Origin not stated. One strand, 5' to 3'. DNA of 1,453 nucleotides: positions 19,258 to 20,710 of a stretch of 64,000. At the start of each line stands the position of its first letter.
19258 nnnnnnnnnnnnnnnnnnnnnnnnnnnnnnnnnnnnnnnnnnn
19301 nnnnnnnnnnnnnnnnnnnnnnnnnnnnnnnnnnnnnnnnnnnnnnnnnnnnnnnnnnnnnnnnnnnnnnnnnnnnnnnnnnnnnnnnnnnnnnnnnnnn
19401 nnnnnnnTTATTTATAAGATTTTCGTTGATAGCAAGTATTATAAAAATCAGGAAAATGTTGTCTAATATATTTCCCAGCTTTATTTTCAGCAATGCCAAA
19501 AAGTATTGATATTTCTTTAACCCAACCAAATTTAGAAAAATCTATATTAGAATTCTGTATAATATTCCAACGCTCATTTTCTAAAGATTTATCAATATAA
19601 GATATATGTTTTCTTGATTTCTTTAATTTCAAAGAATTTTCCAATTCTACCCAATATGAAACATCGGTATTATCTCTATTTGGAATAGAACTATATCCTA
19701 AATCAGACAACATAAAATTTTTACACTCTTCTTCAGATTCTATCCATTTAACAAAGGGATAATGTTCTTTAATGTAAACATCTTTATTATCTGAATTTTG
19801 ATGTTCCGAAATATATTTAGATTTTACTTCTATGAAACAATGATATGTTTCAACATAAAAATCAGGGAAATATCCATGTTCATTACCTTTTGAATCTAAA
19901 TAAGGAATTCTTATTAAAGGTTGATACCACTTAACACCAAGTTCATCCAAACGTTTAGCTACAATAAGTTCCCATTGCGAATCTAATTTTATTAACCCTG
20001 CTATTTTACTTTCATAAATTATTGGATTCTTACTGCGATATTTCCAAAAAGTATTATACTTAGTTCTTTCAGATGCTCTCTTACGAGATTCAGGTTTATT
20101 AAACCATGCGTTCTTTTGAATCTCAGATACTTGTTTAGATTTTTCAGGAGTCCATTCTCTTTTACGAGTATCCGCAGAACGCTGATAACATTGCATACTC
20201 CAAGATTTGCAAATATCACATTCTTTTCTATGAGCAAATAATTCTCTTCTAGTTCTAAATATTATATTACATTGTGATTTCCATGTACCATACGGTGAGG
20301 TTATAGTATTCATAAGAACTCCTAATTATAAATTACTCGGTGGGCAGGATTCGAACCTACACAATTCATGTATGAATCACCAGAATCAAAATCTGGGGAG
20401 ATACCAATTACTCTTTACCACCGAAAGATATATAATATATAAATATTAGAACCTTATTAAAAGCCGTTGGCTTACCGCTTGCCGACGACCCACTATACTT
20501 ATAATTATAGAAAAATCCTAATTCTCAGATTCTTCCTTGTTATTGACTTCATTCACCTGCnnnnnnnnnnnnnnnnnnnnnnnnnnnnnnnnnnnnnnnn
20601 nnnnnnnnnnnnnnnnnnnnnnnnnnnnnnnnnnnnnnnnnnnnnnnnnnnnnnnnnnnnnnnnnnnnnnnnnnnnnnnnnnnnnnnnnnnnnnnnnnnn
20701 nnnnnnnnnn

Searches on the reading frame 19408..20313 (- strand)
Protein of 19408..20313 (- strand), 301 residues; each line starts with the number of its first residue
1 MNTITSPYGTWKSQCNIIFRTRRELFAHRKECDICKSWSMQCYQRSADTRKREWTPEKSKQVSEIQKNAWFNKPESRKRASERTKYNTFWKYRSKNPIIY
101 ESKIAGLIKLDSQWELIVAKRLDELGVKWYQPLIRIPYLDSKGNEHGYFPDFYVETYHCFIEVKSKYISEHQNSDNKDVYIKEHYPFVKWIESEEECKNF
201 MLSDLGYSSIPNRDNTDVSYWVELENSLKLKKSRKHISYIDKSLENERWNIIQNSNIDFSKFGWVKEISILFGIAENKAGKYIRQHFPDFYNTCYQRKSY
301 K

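Call 20: search_protein_families(library=phrogs, proteins=[window:19408-20313:-], max_evalue=0.00001)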
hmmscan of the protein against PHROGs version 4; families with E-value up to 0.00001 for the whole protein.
window:19408-20313:- (301 aa): 3 families
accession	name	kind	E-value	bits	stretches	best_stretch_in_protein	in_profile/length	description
phrog_22215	-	unknown function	1.6e-16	61.9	1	43-193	159-300/324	-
phrog_15137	-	DNA, RNA and nucleotide metabolism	1.4e-08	35.6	1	43-176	69-199/236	endonuclease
phrog_9019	-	DNA, RNA and nucleotide metabolism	6.4e-07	30.5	1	75-194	33-138/160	Holliday junction resolvase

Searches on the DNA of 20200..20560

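Call 84: search_rna_families(source=window, start=20200, end=20560, threshold=evalue, max_evalue=0.01, show_alignments=1)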
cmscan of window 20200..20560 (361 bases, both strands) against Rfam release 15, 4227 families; matches with E-value up to 0.01: 1.
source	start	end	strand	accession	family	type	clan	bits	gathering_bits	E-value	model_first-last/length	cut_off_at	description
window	20338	20422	-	RF00005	tRNA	Gene; tRNA;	CL00001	35.7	29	4.8e-06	1-71/71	no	tRNA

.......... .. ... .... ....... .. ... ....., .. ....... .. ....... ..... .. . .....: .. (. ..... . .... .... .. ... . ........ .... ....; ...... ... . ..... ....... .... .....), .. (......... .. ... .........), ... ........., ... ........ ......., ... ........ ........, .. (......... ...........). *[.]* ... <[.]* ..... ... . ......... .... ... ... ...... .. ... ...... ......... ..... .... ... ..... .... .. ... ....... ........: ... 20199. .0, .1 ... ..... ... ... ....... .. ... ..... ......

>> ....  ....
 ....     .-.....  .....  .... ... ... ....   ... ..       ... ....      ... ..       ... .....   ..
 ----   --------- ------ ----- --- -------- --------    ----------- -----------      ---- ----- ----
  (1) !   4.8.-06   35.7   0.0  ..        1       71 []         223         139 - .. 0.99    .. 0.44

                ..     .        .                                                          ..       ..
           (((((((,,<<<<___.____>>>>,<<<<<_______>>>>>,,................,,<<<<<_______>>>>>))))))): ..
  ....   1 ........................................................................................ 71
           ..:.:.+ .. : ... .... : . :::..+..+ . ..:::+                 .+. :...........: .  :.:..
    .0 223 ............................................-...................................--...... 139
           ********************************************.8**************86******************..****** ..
